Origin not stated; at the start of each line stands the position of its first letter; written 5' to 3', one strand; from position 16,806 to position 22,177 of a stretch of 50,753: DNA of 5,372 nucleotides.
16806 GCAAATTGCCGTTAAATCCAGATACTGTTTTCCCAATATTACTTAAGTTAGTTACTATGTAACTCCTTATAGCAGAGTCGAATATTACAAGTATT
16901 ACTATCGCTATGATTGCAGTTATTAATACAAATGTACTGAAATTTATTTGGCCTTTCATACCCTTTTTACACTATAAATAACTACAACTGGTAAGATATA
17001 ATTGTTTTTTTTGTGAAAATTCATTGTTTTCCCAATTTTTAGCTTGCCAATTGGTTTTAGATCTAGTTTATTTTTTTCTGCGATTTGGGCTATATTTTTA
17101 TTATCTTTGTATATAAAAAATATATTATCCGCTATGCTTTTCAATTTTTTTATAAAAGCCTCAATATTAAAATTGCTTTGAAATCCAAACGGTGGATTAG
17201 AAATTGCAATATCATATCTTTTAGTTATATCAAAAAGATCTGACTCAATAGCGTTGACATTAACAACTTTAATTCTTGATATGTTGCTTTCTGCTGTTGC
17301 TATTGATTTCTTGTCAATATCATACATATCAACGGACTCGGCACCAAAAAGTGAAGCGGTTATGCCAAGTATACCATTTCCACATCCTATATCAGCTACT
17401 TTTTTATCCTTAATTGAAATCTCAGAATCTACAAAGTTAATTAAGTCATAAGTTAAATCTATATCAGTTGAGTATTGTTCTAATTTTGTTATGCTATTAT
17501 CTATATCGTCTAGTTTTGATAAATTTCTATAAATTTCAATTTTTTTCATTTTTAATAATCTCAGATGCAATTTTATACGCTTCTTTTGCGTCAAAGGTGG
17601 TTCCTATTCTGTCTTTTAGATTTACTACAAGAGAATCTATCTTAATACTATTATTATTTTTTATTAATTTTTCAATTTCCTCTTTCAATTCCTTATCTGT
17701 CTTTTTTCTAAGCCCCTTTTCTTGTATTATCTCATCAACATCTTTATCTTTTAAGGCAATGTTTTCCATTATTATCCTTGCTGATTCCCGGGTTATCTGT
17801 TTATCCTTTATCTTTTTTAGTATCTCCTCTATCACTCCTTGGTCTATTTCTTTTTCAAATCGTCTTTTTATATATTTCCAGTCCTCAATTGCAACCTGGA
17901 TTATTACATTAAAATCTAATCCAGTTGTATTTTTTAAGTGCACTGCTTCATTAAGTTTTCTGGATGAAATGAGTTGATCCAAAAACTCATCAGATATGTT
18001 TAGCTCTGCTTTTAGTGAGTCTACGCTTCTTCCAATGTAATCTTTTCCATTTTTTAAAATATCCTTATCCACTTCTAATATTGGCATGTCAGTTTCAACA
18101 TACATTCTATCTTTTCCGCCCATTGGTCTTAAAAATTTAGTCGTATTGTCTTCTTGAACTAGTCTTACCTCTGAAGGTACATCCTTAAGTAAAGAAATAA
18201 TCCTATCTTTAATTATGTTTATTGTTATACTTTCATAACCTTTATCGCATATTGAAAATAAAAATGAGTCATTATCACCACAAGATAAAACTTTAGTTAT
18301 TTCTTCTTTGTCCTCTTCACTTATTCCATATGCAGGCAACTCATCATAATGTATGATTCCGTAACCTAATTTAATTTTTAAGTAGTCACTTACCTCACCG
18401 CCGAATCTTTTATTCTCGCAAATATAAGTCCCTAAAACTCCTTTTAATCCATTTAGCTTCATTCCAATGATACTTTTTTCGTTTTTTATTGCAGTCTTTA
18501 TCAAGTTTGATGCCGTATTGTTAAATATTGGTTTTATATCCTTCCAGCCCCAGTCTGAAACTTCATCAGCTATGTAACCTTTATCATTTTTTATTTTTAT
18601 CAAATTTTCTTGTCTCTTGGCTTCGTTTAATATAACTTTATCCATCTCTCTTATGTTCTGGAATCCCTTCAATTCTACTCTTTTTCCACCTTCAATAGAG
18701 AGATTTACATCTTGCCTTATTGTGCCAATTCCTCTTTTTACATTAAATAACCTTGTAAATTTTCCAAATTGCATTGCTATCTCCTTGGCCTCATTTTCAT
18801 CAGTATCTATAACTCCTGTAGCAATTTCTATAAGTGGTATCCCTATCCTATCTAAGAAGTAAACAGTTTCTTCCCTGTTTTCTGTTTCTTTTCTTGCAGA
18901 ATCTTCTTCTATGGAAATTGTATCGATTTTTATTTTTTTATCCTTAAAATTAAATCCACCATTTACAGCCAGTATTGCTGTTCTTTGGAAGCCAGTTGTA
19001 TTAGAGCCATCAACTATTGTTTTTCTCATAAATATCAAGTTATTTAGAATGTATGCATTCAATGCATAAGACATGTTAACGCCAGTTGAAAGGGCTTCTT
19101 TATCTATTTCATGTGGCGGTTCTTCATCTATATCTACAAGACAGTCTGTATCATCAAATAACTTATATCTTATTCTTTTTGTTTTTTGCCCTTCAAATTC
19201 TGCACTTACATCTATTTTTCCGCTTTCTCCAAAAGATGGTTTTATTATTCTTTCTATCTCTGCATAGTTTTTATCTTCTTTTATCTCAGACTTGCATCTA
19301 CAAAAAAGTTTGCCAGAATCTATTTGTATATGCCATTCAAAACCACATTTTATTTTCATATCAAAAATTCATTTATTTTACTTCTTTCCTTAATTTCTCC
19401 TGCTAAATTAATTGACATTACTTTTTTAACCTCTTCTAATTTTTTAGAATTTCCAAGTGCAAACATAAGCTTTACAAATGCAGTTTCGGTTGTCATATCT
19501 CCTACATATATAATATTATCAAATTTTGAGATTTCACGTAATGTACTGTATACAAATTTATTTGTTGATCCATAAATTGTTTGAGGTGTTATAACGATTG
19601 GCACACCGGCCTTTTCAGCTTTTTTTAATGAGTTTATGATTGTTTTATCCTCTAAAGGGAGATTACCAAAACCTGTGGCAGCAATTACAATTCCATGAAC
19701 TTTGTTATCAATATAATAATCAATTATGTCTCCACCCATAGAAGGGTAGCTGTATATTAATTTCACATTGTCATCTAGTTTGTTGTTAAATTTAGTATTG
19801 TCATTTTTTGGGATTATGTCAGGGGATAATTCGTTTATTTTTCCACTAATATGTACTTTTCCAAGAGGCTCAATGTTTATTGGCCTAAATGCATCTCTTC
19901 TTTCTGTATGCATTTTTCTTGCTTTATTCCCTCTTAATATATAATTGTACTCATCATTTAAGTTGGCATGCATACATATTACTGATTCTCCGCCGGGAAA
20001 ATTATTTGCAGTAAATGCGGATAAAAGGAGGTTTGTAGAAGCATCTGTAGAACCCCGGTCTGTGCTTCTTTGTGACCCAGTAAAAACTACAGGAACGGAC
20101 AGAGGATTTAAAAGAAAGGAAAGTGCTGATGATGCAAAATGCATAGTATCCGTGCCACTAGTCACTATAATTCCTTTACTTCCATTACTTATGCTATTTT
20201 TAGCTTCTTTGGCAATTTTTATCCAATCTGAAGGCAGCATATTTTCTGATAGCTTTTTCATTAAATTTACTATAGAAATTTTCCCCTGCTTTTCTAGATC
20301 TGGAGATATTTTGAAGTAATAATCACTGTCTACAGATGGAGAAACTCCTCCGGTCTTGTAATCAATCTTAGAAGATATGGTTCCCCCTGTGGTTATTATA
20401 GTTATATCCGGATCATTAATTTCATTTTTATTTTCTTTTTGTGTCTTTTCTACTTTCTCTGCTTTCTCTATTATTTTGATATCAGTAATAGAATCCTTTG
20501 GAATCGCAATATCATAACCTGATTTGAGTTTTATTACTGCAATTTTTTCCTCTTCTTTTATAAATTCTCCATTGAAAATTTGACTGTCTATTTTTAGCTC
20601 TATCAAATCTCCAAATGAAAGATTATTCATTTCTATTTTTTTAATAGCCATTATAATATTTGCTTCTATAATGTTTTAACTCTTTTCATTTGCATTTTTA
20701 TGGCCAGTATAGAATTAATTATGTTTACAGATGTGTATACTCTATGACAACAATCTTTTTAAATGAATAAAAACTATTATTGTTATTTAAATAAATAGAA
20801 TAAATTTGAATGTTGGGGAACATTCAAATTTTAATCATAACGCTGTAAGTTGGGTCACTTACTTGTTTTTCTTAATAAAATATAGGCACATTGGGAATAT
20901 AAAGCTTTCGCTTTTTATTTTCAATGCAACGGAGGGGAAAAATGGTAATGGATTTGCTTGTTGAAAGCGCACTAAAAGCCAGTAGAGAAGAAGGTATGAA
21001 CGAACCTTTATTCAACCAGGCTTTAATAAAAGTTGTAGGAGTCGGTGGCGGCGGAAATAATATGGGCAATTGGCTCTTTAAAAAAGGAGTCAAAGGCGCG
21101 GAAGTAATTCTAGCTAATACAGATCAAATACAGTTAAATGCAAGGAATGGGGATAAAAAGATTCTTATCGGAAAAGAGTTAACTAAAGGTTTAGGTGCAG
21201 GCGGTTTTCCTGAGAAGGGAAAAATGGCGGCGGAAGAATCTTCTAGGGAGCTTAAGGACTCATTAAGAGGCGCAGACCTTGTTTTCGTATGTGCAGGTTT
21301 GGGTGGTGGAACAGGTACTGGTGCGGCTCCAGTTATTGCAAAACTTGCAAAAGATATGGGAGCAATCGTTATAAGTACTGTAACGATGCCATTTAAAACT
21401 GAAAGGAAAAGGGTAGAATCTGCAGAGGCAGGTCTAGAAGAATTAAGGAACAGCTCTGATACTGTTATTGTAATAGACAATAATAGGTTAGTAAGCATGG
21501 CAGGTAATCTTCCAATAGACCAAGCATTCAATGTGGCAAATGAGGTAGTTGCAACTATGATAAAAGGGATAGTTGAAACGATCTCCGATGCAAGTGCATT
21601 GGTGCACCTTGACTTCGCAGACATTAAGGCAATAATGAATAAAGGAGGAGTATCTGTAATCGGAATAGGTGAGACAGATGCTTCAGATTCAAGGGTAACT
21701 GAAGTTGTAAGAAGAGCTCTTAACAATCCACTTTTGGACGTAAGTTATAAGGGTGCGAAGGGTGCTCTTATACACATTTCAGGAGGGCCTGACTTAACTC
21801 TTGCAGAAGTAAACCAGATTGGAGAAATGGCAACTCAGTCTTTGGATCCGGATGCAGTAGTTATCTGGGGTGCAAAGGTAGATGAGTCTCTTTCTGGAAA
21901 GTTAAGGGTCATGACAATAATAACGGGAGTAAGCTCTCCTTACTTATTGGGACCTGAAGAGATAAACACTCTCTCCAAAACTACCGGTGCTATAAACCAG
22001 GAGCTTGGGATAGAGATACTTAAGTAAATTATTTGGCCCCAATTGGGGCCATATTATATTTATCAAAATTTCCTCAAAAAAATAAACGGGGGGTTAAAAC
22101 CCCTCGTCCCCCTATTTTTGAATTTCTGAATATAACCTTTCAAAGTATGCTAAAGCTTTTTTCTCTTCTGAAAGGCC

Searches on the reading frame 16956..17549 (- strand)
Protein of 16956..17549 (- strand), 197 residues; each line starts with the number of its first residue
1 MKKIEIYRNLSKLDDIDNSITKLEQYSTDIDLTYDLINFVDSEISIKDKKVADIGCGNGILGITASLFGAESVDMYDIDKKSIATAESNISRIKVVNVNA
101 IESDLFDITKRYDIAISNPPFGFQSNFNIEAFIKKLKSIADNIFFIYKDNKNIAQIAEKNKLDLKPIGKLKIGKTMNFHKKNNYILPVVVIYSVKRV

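Call 86: search_protein_families(library=pfam, proteins=[window:16956-17549:-], max_evalue=0.001)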
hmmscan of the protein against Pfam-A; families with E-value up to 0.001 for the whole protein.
window:16956-17549:- (197 aa): 7 families
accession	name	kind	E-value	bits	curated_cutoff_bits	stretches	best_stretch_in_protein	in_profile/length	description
PF05175.20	MTS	-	2.2e-16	60.4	23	1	43-128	30-115/170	Methyltransferase small domain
PF06325.19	PrmA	-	3.6e-12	46.8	22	1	46-118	160-233/296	Ribosomal protein L11 methyltransferase (PrmA)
PF13847.12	Methyltransf_31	-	1e-07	32.2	27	1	47-143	3-105/145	Methyltransferase domain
PF13649.12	Methyltransf_25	-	1.9e-07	32.1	27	1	51-138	1-91/97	Methyltransferase domain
PF03848.20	TehB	-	3.1e-07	30.4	20.4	1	24-139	7-123/193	Tellurite resistance protein TehB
PF03602.21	Cons_hypoth95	-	6.1e-07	29.7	24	1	38-159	34-165/182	Conserved hypothetical protein 95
PF02527.21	GidB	-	3.5e-05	23.7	27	1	47-161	48-161/184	rRNA small subunit methyltransferase G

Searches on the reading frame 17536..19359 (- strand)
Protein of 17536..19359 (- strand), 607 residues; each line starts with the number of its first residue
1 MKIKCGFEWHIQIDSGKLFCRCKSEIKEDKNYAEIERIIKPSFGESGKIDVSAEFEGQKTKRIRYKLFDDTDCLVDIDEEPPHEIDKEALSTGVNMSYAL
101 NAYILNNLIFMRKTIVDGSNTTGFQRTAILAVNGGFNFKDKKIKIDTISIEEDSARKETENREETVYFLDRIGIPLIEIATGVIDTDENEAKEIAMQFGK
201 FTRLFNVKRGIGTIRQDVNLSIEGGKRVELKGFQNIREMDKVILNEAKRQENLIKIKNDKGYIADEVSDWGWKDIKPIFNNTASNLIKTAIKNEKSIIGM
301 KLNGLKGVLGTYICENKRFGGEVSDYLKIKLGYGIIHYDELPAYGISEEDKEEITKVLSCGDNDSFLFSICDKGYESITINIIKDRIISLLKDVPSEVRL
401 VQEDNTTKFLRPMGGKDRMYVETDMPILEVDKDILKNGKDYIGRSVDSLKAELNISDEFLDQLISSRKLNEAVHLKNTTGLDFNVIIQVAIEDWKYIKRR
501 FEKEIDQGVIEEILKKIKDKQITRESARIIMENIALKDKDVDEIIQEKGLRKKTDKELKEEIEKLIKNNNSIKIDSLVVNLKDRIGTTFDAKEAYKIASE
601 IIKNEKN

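Call 87: search_protein_families(library=pfam, proteins=[window:17536-19359:-], max_evalue=0.001)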
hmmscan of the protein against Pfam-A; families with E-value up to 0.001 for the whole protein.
window:17536-19359:- (607 aa): 2 families
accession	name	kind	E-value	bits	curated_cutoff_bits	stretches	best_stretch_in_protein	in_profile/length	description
PF02934.20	GatB_N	-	2.3e-42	145.5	23.4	1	4-435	2-276/277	GatB/GatE catalytic domain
PF02637.23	GatB_Yqey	-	8.3e-08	32.7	27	1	484-571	18-107/148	GatB domain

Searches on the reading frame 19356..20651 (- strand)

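Call 87: search_protein_families(library=pfam, proteins=[window:19356-20651:-], max_evalue=0.001)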
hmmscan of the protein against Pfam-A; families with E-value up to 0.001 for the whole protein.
window:19356-20651:- (431 aa): 3 families
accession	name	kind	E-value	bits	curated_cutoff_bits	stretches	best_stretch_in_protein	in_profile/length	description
PF00710.25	Asparaginase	-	1.4e-50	171.9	22.5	1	83-267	2-182/193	Asparaginase, N-terminal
PF17763.6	Asparaginase_C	-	1.4e-26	93.1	34.6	1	295-412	1-114/114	Glutaminase/Asparaginase C-terminal domain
PF18195.6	GatD_N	-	0.00019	21.2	25.7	1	12-61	2-54/54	GatD N-terminal domain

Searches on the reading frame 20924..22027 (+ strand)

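Call 87: search_protein_families(library=pfam, proteins=[window:20924-22027:+], max_evalue=0.001)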
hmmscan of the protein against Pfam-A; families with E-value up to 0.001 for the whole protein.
window:20924-22027:+ (367 aa): 2 families
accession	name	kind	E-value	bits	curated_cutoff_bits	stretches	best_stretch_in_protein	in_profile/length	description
PF00091.31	Tubulin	-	1.1e-46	160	33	1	35-192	2-188/190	Tubulin/FtsZ family, GTPase domain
PF12327.13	FtsZ_C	-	3.2e-32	111.1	27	1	242-336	1-94/95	FtsZ family, C-terminal domain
